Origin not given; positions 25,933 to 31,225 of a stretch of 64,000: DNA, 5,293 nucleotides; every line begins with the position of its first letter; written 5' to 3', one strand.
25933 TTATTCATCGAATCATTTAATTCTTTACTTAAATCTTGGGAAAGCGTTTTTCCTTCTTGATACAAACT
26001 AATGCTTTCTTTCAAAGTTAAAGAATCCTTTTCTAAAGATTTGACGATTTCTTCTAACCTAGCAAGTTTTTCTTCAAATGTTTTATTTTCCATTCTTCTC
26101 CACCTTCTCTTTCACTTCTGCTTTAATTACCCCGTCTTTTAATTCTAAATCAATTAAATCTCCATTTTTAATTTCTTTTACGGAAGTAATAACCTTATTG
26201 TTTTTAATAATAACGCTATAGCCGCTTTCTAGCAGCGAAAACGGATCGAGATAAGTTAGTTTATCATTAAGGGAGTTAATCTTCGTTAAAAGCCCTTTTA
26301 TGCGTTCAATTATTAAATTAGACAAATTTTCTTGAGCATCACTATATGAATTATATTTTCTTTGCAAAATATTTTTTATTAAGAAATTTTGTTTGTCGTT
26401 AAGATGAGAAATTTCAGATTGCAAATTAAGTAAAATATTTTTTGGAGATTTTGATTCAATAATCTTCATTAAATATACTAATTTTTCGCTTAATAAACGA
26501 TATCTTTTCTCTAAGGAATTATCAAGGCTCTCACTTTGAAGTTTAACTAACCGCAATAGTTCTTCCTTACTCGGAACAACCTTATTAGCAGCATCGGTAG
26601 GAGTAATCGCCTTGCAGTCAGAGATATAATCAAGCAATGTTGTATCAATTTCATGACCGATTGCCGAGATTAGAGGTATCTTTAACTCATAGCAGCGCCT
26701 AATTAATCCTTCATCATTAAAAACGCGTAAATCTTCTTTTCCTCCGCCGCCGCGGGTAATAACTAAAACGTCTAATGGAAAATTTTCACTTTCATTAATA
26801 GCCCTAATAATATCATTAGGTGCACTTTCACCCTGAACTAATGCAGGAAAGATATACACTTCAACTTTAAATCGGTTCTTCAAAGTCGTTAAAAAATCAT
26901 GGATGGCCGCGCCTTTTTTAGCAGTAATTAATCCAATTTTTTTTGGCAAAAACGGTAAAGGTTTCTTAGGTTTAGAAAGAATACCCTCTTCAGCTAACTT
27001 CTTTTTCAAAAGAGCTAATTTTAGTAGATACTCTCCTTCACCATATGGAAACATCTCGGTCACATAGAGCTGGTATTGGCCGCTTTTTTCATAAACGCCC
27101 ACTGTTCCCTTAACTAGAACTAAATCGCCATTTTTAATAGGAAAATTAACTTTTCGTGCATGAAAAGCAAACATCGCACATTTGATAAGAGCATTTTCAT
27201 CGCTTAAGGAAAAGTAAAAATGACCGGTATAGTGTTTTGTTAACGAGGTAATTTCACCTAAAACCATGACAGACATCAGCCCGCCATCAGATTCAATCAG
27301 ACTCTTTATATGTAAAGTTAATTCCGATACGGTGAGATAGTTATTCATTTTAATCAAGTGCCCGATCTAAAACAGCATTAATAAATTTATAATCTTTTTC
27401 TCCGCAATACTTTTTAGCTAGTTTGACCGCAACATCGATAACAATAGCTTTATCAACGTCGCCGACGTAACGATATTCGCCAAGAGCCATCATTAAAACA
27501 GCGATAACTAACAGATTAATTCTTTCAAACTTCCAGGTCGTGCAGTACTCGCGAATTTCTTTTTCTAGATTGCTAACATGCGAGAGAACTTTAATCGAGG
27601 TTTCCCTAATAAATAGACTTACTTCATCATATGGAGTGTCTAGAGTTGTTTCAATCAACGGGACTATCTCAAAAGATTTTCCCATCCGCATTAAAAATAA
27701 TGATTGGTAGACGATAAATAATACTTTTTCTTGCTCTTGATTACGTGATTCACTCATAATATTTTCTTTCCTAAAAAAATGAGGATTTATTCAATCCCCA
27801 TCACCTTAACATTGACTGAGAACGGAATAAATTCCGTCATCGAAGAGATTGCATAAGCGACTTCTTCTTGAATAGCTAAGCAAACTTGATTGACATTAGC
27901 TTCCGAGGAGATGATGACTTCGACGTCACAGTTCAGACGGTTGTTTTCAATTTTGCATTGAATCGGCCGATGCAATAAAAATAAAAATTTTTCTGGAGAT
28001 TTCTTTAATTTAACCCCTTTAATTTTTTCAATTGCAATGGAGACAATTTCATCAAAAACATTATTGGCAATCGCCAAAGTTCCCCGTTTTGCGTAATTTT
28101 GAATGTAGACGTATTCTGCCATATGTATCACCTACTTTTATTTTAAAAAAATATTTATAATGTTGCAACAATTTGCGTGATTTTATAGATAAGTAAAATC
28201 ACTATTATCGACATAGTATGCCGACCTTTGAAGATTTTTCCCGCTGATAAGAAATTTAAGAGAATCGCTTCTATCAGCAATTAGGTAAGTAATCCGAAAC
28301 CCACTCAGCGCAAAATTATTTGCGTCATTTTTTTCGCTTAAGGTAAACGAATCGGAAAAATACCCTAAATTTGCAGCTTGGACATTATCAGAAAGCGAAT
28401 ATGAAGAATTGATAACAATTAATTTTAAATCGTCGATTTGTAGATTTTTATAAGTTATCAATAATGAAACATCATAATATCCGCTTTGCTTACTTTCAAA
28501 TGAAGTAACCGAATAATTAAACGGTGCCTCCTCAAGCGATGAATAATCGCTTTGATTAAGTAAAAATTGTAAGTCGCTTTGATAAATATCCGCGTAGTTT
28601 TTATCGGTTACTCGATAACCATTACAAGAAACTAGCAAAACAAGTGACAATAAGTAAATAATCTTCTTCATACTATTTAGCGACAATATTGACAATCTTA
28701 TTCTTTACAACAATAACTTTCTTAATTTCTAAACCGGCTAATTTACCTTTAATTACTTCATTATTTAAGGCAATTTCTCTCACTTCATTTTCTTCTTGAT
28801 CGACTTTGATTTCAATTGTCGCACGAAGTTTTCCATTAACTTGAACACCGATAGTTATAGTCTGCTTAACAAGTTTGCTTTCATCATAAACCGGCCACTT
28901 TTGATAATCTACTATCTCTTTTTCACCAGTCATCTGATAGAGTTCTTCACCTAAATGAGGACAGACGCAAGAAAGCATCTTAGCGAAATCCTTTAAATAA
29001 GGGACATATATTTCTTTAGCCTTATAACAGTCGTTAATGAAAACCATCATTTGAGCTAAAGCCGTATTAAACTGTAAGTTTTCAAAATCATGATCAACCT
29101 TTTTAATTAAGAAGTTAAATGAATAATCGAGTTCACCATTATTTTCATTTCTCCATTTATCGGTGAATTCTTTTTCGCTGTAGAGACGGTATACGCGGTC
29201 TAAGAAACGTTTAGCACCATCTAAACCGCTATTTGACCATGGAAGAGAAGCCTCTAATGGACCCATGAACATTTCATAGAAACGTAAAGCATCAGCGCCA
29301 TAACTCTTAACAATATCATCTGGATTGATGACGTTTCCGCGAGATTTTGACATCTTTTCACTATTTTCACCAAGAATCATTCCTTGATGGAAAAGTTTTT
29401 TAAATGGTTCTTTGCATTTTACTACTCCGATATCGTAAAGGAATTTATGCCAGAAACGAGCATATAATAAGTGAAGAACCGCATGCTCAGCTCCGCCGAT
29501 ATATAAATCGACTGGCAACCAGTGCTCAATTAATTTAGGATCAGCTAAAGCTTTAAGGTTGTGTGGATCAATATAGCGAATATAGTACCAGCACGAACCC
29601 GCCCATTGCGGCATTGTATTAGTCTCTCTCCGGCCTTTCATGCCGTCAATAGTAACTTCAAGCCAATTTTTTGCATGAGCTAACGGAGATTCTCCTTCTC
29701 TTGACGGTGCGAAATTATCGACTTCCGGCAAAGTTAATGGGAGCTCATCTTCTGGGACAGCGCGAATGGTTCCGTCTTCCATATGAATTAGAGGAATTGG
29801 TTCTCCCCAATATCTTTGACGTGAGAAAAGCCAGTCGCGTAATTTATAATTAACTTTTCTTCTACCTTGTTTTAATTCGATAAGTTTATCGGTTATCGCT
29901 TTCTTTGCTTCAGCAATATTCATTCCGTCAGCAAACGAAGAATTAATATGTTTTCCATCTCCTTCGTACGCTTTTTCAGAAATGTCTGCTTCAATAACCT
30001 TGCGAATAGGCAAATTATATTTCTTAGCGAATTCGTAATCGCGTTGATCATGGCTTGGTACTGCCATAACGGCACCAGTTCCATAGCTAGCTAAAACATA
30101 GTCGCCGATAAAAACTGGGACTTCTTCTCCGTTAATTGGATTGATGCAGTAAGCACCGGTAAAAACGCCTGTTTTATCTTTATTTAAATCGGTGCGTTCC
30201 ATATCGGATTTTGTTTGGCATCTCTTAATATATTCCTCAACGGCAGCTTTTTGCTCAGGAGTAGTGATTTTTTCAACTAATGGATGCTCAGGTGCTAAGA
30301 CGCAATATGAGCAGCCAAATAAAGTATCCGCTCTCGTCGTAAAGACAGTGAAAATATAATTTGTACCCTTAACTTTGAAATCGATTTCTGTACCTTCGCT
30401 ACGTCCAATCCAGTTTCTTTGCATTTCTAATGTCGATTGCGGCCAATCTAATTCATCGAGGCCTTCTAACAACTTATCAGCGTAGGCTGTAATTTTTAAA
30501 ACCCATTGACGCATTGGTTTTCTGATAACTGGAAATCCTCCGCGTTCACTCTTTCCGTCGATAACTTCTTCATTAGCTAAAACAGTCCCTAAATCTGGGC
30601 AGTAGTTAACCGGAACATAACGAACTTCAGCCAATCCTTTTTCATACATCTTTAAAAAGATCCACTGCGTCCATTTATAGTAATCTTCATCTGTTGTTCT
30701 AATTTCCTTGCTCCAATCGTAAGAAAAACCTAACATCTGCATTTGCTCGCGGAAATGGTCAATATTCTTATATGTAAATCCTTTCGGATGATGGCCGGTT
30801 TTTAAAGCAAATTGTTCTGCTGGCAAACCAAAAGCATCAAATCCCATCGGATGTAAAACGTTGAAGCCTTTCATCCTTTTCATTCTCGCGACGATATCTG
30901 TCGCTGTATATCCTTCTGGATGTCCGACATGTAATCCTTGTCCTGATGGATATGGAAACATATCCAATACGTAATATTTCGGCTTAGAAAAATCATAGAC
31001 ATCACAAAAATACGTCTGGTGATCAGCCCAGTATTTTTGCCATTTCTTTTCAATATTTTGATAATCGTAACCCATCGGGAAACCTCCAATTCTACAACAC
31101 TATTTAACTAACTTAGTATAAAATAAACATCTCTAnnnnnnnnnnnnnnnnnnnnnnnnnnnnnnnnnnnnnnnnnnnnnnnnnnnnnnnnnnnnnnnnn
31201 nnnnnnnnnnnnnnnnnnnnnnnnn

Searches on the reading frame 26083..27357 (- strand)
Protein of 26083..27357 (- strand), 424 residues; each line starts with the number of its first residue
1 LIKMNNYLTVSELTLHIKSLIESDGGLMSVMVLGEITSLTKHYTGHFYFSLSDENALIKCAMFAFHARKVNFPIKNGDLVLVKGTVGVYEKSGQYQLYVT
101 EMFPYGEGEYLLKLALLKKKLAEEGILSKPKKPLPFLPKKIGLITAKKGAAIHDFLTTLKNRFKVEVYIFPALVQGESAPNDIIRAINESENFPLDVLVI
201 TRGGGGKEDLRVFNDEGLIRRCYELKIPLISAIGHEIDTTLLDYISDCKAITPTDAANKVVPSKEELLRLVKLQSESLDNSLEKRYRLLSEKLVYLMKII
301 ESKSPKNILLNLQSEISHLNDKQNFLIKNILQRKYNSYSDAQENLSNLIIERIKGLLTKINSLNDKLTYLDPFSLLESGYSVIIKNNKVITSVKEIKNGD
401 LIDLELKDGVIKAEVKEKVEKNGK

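Call 42: search_protein_families(library=pfam, proteins=[window:26083-27357:-], max_evalue=0.000001)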
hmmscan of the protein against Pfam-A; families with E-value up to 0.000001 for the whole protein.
window:26083-27357:- (424 aa): 3 families
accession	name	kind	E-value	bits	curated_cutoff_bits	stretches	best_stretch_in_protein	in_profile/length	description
PF02601.20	Exonuc_VII_L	-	1.1e-73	248.9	35.9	1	129-413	5-314/315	Exonuclease VII, large subunit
PF13742.12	tRNA_anti_2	-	6.6e-26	90.8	27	1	8-102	1-94/95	OB-fold nucleic acid binding domain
PF01336.31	tRNA_anti-codon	-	1.2e-11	44.8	27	1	31-103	2-73/75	OB-fold nucleic acid binding domain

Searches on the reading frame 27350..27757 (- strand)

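Call 42: search_protein_families(library=pfam, proteins=[window:27350-27757:-], max_evalue=0.000001)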
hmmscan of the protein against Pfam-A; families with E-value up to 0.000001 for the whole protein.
window:27350-27757:- (135 aa): 1 family
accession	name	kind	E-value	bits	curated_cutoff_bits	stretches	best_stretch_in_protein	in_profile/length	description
PF01029.23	NusB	-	1.8e-19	70.9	23.1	1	44-134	42-132/133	NusB family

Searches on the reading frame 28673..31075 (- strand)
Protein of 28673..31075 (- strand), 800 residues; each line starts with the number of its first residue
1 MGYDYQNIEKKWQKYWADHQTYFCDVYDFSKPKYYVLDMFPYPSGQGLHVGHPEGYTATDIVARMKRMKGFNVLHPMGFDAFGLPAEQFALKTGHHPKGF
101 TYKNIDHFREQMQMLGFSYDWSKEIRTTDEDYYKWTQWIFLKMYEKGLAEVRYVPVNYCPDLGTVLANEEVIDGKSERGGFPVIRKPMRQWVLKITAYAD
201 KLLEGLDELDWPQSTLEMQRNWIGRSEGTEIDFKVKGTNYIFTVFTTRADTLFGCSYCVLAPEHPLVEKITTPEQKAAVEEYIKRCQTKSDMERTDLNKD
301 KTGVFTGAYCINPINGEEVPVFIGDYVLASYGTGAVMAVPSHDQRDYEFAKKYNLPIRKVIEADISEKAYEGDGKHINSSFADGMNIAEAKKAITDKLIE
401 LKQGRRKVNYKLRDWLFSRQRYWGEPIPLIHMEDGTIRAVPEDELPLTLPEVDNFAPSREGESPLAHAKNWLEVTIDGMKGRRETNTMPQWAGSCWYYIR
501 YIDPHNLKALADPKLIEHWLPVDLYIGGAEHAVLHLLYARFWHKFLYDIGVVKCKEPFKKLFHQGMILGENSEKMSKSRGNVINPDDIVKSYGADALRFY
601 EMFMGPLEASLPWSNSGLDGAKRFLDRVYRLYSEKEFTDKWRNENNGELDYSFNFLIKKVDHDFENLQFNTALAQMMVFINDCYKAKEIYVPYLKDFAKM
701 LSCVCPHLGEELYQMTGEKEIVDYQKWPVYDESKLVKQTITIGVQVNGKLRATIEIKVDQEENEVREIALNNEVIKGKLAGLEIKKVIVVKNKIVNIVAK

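Call 18: search_protein_families(library=pfam, proteins=[window:28673-31075:-], max_evalue=0.00001)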
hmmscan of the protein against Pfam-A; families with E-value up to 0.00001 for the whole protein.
window:28673-31075:- (800 aa): 5 families
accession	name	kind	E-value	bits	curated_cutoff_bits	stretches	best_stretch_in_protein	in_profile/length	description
PF13603.12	tRNA-synt_1_2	-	4.5e-70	235.4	25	1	220-398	1-184/185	Leucyl-tRNA synthetase, editing domain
PF00133.28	tRNA-synt_1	-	5.6e-48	164.1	22.7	2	12-223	2-225/414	tRNA synthetases class I (I, L, M and V)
PF09334.17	tRNA-synt_1g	-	1e-27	97.4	20.1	2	39-171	6-135/391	tRNA synthetases class I (M)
PF08264.19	Anticodon_1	-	5.2e-17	62.5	25.1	1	652-763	7-145/148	Anticodon-binding domain of tRNA ligase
PF01406.26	tRNA-synt_1e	-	1.3e-06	28.4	27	0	556-604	236-282/301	tRNA synthetases class I (C) catalytic domain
